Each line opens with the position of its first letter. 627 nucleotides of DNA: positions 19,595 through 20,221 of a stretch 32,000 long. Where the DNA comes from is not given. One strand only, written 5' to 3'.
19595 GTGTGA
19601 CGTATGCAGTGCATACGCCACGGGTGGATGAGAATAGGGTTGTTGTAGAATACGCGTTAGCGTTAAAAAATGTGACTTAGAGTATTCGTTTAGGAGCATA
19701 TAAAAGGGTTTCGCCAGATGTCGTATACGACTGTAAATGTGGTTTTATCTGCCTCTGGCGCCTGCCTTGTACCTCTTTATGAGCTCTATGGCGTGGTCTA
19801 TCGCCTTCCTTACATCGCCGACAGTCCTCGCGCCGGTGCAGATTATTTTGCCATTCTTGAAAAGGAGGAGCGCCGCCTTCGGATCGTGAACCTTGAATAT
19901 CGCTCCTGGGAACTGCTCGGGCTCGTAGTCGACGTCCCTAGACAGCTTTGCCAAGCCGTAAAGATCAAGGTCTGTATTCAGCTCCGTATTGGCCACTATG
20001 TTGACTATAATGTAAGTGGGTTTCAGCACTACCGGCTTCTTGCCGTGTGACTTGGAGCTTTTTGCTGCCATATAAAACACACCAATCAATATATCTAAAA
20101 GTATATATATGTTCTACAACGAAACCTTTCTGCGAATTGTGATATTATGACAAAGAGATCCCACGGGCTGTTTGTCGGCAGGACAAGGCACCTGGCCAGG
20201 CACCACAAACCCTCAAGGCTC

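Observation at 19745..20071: Half-size TBP: a stand-alone single TBP repeat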

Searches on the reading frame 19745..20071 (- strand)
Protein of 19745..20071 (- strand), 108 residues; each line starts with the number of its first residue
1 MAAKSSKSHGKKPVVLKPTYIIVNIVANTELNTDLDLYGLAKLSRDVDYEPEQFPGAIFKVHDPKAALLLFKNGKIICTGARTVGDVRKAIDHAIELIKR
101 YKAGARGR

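Call 3: search_protein_families(library=pfam, proteins=[window:19748-20071:-], max_evalue=1)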
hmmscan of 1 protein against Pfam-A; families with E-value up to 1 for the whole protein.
seq(108 aa): 1 family
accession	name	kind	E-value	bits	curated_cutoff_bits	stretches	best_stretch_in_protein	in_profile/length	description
PF00352.27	TBP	-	1.6e-25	89.2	22.9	1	20-101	2-85/85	Transcription factor TFIID (or TATA-binding protein, TBP)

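Call 4: search_protein_families(library=ncbifam, proteins=[window:19748-20071:-], max_evalue=1)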
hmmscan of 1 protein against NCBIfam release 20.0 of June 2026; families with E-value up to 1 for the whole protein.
seq(108 aa): 11 families
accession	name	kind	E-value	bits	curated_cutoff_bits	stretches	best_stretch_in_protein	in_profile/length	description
NF001599.0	PRK00394.2-4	subfamily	8.9e-29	100.6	307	2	18-93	3-79/185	TATA-box-binding protein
NF001593.0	PRK00394.1-2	subfamily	4.1e-23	81.8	181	1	18-101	98-183/184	TATA-box-binding protein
NF001594.0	PRK00394.1-3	equivalog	4.1e-23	81.7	278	1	21-100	6-85/182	TATA-box-binding protein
NF001592.0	PRK00394.1-1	equivalog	2.8e-22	79.1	270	1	16-103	4-91/194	TATA-box-binding protein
NF001597.0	PRK00394.2-2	subfamily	3.3e-22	78.9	255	1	21-100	7-86/183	TATA-box-binding protein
NF001595.0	PRK00394.1-5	subfamily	1.2e-21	77.3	288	1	17-99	5-87/186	TATA-box-binding protein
NF001598.0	PRK00394.2-3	equivalog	1.1e-20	74.1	330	1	22-100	9-87/184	TATA-box-binding protein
NF001601.0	PRK00394.2-6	equivalog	1.2e-20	73.7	316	1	22-100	8-86/181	TATA-box-binding protein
NF001600.0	PRK00394.2-5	equivalog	2.9e-17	62.8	308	1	17-96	97-178/186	TATA-box-binding protein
NF001596.0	PRK00394.2-1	subfamily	9.8e-16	58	347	1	22-93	8-79/183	TATA-box-binding protein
TIGR04501.1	microcomp_PduB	equivalog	0.07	12.6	310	1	73-101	78-106/225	microcompartment protein PduB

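Call 5: search_solved_structures(query=window:19748-20071:-, max_evalue=1, show_alignments=3)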
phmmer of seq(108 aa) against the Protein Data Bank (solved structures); distinct sequences matched with E-value up to 1: 35.
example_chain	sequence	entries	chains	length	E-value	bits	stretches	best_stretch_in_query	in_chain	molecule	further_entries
1mp9_A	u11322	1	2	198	6e-35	122.7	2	17-103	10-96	TATA-binding protein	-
2z8u_A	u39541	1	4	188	7.2e-35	122.5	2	16-99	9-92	TATA-box-binding protein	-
1pcz_A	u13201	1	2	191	1.2e-32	115.4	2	21-99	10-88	TATA-BINDING PROTEIN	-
1ais_A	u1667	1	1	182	1.3e-32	115.3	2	21-99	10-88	PROTEIN (TATA-BINDING PROTEIN)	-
1d3u_A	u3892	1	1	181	1.5e-32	115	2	21-99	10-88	TATA-BINDING PROTEIN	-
4wzs_D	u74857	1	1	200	8.3e-26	93.4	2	20-98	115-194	ECU04_1440 protein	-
3oc3_C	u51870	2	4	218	1.2e-25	92.9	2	20-98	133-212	TRANSCRIPTION INITIATION FACTOR TFIID (TFIID-1)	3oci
3eik_A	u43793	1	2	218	1.2e-25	92.9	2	20-98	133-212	TATA-box-binding protein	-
1qn3_A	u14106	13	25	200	1.5e-25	92.5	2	11-86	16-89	TRANSCRIPTION INITIATION FACTOR TFIID-1 | TATA-BOX-BINDING PROTEIN | PROTEIN (TATA BINDING PROTEIN (TBP))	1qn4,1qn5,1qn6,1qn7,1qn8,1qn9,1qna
9ow7_B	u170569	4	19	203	1.6e-25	92.5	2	11-86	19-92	TATA-box-binding protein 1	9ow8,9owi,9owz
1vto_A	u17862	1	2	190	1.6e-25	92.4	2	13-85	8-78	TATA BINDING PROTEIN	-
1vtl_E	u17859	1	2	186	1.8e-25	92.3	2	13-86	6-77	TATA BINDING PROTEIN (TBP)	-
6ueo_A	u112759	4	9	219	2.2e-25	92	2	11-86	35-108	TATA-box-binding protein 1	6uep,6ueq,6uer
6njq_B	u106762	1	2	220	2.2e-25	92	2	11-86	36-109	TATA-box-binding protein 1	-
7z7n_D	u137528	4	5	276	2.8e-24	88.5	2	18-98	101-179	Putative tata-box binding protein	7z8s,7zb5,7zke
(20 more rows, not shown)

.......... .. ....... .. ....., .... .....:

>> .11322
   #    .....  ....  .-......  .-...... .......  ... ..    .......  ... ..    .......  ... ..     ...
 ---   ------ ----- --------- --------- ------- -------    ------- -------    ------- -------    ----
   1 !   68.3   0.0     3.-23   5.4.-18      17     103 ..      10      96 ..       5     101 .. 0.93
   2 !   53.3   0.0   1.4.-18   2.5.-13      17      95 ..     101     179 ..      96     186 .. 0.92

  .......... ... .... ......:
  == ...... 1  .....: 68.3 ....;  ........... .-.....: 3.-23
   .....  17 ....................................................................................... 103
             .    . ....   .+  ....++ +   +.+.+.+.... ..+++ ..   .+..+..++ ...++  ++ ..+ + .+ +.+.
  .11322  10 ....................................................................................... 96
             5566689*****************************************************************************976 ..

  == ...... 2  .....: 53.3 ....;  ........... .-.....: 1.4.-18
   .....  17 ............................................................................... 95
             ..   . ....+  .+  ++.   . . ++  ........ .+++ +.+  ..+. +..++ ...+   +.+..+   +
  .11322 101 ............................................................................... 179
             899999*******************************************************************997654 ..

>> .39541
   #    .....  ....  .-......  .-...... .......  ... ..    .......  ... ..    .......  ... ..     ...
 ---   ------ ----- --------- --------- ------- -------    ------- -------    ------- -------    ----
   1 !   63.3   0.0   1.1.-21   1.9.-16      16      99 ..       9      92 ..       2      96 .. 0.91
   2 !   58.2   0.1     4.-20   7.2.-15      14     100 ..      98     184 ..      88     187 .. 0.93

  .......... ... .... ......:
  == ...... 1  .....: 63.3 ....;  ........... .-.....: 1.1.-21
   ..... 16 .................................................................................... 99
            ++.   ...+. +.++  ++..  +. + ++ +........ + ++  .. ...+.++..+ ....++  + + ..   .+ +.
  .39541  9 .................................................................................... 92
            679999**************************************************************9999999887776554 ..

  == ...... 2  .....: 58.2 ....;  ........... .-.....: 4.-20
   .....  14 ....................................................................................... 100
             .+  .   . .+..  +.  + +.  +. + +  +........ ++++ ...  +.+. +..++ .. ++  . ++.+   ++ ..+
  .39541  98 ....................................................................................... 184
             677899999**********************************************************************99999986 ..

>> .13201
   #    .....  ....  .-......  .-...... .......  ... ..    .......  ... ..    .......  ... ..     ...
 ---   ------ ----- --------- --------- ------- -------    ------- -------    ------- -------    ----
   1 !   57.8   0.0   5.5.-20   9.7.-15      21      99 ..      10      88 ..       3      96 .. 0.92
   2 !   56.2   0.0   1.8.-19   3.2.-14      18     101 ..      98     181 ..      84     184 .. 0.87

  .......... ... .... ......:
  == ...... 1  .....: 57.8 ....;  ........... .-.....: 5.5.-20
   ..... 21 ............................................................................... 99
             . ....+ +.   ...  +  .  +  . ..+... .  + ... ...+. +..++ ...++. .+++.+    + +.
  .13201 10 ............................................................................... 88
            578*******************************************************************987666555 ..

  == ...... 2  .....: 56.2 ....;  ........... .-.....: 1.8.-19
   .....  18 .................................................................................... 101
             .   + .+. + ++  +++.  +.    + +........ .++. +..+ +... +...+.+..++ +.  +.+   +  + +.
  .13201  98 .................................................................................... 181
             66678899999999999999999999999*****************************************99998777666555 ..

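Call 6: find_homologous_proteins(query=window:19748-20071:-, max_evalue=0.001)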
Query seq(108 aa) (108 aa): 575 proteins with E <= 0.001 among 579 candidates; the best 120 are listed.
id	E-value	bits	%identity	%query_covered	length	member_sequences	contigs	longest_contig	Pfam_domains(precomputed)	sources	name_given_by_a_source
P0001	6.0e-58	211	94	100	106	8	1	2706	PF00352.28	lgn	-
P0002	4.2e-54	199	86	100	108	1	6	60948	PF00352.28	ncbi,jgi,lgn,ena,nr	ncbi:hypothetical protein M1397_01765 [Candidatus Marsarchaeota archaeon]|jgi:transcription initiati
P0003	9.7e-53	194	87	100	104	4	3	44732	PF00352.28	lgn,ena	-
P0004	1.7e-51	190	86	100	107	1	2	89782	PF00352.28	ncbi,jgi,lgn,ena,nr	ncbi:MAG TPA: hypothetical protein VL944_02720 [Candidatus Acidoferrum sp.]|nr:hypothetical protein 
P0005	1.8e-51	190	86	96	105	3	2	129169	PF00352.28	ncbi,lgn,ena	-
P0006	2.2e-51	190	55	79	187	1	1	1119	PF00352.28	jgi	jgi:transcription initiation factor TFIID TATA-box-binding protein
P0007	7.6e-50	185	90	91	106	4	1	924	PF00352.28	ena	-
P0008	9.0e-50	185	57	83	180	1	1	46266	PF00352.28,PF11858.15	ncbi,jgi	-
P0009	1.7e-49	184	58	78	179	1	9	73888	PF00352.28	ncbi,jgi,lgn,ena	-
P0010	1.0e-48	181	52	81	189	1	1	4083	PF00352.28,PF11858.15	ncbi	ncbi:MAG: TATA-box-binding protein [Candidatus Anstonellaceae archaeon]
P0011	1.6e-47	178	82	95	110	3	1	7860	PF00352.28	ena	-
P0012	1.7e-47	178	55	84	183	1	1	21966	PF00352.28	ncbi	-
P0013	5.9e-47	176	58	75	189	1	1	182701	PF00352.28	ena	-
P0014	2.9e-46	174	59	73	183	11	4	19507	PF00352.28,PF11858.15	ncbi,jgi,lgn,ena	ncbi:MAG: TATA-box-binding protein [archaeon]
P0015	4.4e-46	173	82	90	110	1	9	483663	PF00352.28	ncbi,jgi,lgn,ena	jgi:transcription initiation factor TFIID TATA-box-binding protein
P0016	6.7e-46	172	58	74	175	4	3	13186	PF00352.28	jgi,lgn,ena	-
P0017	1.5e-45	171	49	80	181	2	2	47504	PF00352.28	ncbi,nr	ncbi:MAG: TATA-box-binding protein [Candidatus ainarchaeum sp.]|nr:TATA-box-binding protein [Candida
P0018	4.4e-45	170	55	78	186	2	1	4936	PF00352.28,PF11858.15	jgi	-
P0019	5.3e-45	170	55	78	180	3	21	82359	PF00352.28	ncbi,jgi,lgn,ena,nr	ncbi:MAG: TATA-box-binding protein [archaeon]|jgi:transcription initiation factor TFIID TATA-box-bin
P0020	7.7e-44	166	56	75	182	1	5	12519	PF00352.28,PF11858.15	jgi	jgi:transcription initiation factor TFIID TATA-box-binding protein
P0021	8.0e-44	166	57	73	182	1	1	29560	PF00352.28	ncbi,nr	ncbi:MAG: TATA-box-binding protein [Candidatus Diapherotrites archaeon]|nr:TATA-box-binding protein 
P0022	9.6e-44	166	73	100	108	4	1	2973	PF00352.28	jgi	-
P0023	1.8e-43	165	57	78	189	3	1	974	PF00352.28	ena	-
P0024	1.1e-42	162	73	97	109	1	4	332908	PF00352.28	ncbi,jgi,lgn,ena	jgi:transcription initiation factor TFIID TATA-box-binding protein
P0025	1.2e-42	162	77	91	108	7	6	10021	PF00352.28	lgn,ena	-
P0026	1.4e-42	162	51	76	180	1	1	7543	PF00352.28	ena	-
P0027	1.7e-42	162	72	96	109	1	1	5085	PF00352.28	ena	-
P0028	3.0e-42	161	75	90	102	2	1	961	PF00352.28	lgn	-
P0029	4.8e-42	160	53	77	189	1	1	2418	PF00352.28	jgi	jgi:transcription initiation factor TFIID TATA-box-binding protein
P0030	1.1e-41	159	70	94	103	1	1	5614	PF00352.28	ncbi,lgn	-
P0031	1.2e-41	159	75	90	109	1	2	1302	PF00352.28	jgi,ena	-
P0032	1.3e-41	159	76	90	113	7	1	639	PF00352.28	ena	-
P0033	1.4e-41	159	77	90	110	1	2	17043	PF00352.28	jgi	jgi:transcription initiation factor TFIID TATA-box-binding protein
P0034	1.4e-41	159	72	98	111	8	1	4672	PF00352.28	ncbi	-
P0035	1.9e-41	158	75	90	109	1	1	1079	PF00352.28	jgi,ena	-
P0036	2.4e-41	158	70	98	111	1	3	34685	PF00352.28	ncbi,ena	-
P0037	3.3e-41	157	77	90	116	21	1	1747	PF00352.28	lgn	-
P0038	5.1e-41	157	75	89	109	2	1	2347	PF00352.28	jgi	-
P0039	5.5e-41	157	69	98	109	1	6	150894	PF00352.28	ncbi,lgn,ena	-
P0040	7.4e-41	156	70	96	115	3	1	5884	PF00352.28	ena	-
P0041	8.3e-41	156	48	80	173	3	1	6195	PF00352.28,PF11858.15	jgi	jgi:transcription initiation factor TFIID TATA-box-binding protein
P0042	9.1e-41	156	68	94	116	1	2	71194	PF00352.28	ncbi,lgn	-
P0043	1.0e-40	156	53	77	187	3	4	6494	PF00352.28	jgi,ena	-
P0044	1.0e-40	156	69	100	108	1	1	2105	PF00352.28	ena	-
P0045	1.2e-40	156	73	90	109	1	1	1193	PF00352.28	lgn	-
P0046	1.3e-40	155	68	88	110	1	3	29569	PF00352.28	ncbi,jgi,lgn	-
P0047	1.6e-40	155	76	86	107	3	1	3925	PF00352.28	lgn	-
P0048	1.6e-40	155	71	90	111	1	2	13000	PF00352.28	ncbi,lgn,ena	-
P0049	1.7e-40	155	75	88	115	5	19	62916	PF00352.28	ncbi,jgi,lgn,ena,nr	ncbi:MAG: hypothetical protein M1390_00260 [Candidatus Marsarchaeota archaeon]|jgi:transcription ini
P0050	1.9e-40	155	74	87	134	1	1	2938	PF00352.28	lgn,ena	-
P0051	2.4e-40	155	68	100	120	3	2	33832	PF00352.28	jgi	jgi:transcription initiation factor TFIID TATA-box-binding protein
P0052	2.4e-40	155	69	94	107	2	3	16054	PF00352.28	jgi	jgi:transcription initiation factor TFIID TATA-box-binding protein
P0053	2.6e-40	154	74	87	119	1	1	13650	PF00352.28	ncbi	-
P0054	2.8e-40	154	74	88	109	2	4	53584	PF00352.28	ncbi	-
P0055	2.9e-40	154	68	100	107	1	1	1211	PF00352.28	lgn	-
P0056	2.9e-40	154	75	86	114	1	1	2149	PF00352.28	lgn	-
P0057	3.1e-40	154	68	98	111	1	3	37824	PF00352.28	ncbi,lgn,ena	-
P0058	3.4e-40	154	73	84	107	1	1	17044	PF00352.28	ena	-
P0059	3.9e-40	154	51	78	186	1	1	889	PF00352.28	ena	-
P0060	4.4e-40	154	72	90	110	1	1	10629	PF00352.28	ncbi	-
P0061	4.5e-40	154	48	75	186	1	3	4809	PF00352.28,PF11858.15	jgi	jgi:transcription initiation factor TFIID TATA-box-binding protein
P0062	4.8e-40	154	73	90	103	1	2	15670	PF00352.28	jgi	jgi:transcription initiation factor TFIID TATA-box-binding protein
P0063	4.9e-40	154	68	98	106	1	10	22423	PF00352.28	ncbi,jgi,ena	jgi:transcription initiation factor TFIID TATA-box-binding protein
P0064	5.1e-40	154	75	86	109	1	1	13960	PF00352.28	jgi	jgi:transcription initiation factor TFIID TATA-box-binding protein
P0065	5.4e-40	153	79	83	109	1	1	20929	PF00352.28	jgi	jgi:transcription initiation factor TFIID TATA-box-binding protein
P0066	5.8e-40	153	70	94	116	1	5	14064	PF00352.28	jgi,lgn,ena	jgi:transcription initiation factor TFIID TATA-box-binding protein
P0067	5.9e-40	153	70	95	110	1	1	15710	PF00352.28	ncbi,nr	ncbi:MAG: hypothetical protein KGH66_00910 [Candidatus Micrarchaeota archaeon]|nr:hypothetical prote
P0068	6.0e-40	153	70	96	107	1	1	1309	PF00352.28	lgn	-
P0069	6.3e-40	153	71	90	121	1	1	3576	PF00352.28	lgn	-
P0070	6.5e-40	153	73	92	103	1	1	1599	PF00352.28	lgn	-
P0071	6.7e-40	153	67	98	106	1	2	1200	PF00352.28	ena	-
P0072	7.7e-40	153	69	94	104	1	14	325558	PF00352.28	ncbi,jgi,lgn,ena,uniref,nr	ncbi:MAG: hypothetical protein LVQ97_03665 [Candidatus Micrarchaeales archaeon]|jgi:TATA-box binding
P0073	9.1e-40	153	77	83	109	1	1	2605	PF00352.28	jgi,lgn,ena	-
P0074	9.9e-40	153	67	98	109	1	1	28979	PF00352.28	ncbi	-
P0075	1.1e-39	152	68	94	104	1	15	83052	PF00352.28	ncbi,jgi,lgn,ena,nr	ncbi:MAG: hypothetical protein M1559_00130 [Candidatus Marsarchaeota archaeon]|jgi:transcription ini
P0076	1.1e-39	152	71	90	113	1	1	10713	PF00352.28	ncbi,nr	ncbi:MAG: hypothetical protein M1504_02930 [Candidatus Marsarchaeota archaeon]|nr:hypothetical prote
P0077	1.1e-39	152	71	93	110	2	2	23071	PF00352.28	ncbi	-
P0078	1.1e-39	152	67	100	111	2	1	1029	PF00352.28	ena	-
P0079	1.2e-39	152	78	83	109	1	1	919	PF00352.28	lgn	-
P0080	1.3e-39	152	70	94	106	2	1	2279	PF00352.28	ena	-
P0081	1.3e-39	152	75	90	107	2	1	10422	PF00352.28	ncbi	-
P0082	1.3e-39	152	69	94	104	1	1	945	PF00352.28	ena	-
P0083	1.3e-39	152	70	94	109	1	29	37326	PF00352.28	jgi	jgi:transcription initiation factor TFIID TATA-box-binding protein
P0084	1.4e-39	152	74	88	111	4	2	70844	PF00352.28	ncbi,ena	-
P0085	1.4e-39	152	74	88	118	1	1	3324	PF00352.28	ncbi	-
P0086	1.5e-39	152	70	98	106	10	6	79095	PF00352.28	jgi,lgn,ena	jgi:transcription initiation factor TFIID TATA-box-binding protein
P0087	1.6e-39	152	70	91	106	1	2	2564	PF00352.28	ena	-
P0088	1.7e-39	152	77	85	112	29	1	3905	PF00352.28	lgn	-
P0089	1.8e-39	152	67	98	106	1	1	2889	PF00352.28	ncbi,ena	-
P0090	2.1e-39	152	69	94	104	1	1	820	PF00352.28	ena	-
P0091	2.4e-39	151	72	90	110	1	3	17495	PF00352.28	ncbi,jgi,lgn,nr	ncbi:MAG: hypothetical protein M1544_02530 [Candidatus Marsarchaeota archaeon]|nr:hypothetical prote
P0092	2.9e-39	151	71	94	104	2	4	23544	PF00352.28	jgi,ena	jgi:transcription initiation factor TFIID TATA-box-binding protein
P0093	2.9e-39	151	71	94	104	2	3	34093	PF00352.28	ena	-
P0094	3.0e-39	151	76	83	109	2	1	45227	PF00352.28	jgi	jgi:transcription initiation factor TFIID TATA-box-binding protein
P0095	3.3e-39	151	77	83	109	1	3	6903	PF00352.28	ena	-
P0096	3.6e-39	151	47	75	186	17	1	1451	PF00352.28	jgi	-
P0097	4.0e-39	151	67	94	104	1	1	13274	PF00352.28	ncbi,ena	-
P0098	4.1e-39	151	71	86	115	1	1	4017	PF00352.28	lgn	-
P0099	4.7e-39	150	74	88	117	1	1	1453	PF00352.28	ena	-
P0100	5.1e-39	150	67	94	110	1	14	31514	PF00352.28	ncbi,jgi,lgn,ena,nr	ncbi:MAG: hypothetical protein M1500_03840 [Candidatus Marsarchaeota archaeon]|jgi:transcription ini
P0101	5.3e-39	150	71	92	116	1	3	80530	PF00352.28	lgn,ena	-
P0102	5.5e-39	150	67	94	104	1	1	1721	PF00352.28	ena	-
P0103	5.6e-39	150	75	85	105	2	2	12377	PF00352.28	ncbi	ncbi:MAG: hypothetical protein ACP5K5_02685 [Candidatus Micrarchaeia archaeon]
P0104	6.1e-39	150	76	83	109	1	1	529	PF00352.28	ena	-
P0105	6.3e-39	150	70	94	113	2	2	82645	PF00352.28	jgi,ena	jgi:transcription initiation factor TFIID TATA-box-binding protein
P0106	6.4e-39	150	76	81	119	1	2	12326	PF00352.28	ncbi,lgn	-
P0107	6.4e-39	150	65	100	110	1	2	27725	PF00352.28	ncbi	-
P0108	6.7e-39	150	77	83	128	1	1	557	PF00352.28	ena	-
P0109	6.8e-39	150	67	98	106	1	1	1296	PF00352.28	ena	-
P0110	6.8e-39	150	72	87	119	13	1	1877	PF00352.28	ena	-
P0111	7.0e-39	150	68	94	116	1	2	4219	PF00352.28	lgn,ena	-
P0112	8.2e-39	150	64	100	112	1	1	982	PF00352.28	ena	-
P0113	9.8e-39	149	71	93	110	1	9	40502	PF00352.28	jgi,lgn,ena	jgi:transcription initiation factor TFIID TATA-box-binding protein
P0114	1.0e-38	149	69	90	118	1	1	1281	PF00352.28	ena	-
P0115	1.4e-38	149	74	84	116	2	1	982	PF00352.28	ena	-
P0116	1.4e-38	149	65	97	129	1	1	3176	PF00352.28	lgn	-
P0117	1.4e-38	149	69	94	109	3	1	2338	PF00352.28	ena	-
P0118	1.6e-38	149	55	80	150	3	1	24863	PF00352.28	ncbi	ncbi:MAG: hypothetical protein QXV44_02010, partial [Candidatus Anstonellaceae archaeon]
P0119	1.8e-38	149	74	83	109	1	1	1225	PF00352.28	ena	-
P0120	2.0e-38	148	74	83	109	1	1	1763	PF00352.28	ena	-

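Call 16: find_encoding_contigs(protein=window:19748-20071:-, flank=10000, max_places=4)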
Protein seq(108 aa) (108 aa): 1 contig read that carries it; 1 place shown.
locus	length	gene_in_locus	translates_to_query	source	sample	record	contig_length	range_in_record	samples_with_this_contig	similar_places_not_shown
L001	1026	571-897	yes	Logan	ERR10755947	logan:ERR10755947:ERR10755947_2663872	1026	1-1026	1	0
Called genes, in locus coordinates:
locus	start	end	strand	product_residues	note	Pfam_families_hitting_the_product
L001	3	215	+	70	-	?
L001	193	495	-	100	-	PF01157:Ribosomal_L21e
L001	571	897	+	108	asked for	PF00352:TBP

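Call 17: find_encoding_contigs(protein=P0072, flank=10000, max_places=4)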
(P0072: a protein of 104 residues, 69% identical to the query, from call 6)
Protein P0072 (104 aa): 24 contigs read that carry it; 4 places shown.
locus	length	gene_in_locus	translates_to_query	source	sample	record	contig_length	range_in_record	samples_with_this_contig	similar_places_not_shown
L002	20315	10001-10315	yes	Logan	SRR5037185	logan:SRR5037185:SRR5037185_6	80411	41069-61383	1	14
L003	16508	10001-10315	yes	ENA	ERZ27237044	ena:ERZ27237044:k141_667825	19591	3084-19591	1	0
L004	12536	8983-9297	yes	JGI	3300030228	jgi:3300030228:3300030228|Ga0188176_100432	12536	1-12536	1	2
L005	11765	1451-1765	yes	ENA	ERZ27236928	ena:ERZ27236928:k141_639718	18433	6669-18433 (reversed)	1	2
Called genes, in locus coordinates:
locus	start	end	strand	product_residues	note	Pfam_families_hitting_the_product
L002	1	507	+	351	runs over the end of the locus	PF01992:vATP-synt_AC39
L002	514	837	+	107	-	PF01990:ATP-synt_F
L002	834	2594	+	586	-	PF02874:ATP-synt_ab_N, PF16886:ATP-synt_ab_Xtn, PF00006:ATP-synt_ab, PF22919:ATP-synt_VA_C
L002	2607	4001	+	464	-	PF02874:ATP-synt_ab_N (weak), PF00006:ATP-synt_ab, PF22919:ATP-synt_VA_C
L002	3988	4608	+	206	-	PF01813:ATP-synt_D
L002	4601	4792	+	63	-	-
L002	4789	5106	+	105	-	-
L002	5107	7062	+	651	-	PF01496:V_ATPase_I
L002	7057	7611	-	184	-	-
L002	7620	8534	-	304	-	PF20030:bpMoxR, PF05496:RuvB_N (weak), PF00004:AAA (weak), PF07726:AAA_3, PF07728:AAA_5, PF17863:AAA_lid_2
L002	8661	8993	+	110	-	PF03874:RNA_pol_Rpb4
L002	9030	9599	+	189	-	PF04919:DUF655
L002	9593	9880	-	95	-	PF01157:Ribosomal_L21e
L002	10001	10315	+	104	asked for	PF00352:TBP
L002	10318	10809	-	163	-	-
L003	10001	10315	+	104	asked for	PF00352:TBP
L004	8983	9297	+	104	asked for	PF00352:TBP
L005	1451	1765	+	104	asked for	PF00352:TBP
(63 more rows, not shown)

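Call 18: find_encoding_contigs(protein=P0009, flank=8000, max_places=2)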
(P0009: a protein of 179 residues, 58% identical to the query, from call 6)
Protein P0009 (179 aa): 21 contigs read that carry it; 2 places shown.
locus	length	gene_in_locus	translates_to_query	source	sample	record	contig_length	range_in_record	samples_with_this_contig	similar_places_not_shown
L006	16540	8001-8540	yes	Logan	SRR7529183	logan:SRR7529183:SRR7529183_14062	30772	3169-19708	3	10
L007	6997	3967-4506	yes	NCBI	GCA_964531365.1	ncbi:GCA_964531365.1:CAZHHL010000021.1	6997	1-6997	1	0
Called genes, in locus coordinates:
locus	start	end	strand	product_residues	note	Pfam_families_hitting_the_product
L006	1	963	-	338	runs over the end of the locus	PF08903:DUF1846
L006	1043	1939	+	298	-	-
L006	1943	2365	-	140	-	PF04307:YdjM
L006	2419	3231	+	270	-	PF02673:BacA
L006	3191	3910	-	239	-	-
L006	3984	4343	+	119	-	PF00085:Thioredoxin, PF14595:Thioredoxin_9 (weak), PF13098:Thioredoxin_2 (weak), PF13905:Thioredoxin_8 (faint)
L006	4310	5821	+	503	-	PF02885:Glycos_trans_3N, PF00591:Glycos_transf_3, PF07831:PYNP_C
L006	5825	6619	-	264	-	PF00398:RrnaAD, PF13649:Methyltransf_25 (weak)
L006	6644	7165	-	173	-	PF04919:DUF655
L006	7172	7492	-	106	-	-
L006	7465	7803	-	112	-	PF01157:Ribosomal_L21e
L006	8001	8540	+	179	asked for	PF00352:TBP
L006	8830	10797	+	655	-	PF02516:STT3, PF22627:AglB_core-like (weak)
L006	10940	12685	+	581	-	PF00953:Glycos_transf_4, PF01040:UbiA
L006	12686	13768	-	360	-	PF04894:Nre_N, PF04895:Nre_C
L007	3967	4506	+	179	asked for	PF00352:TBP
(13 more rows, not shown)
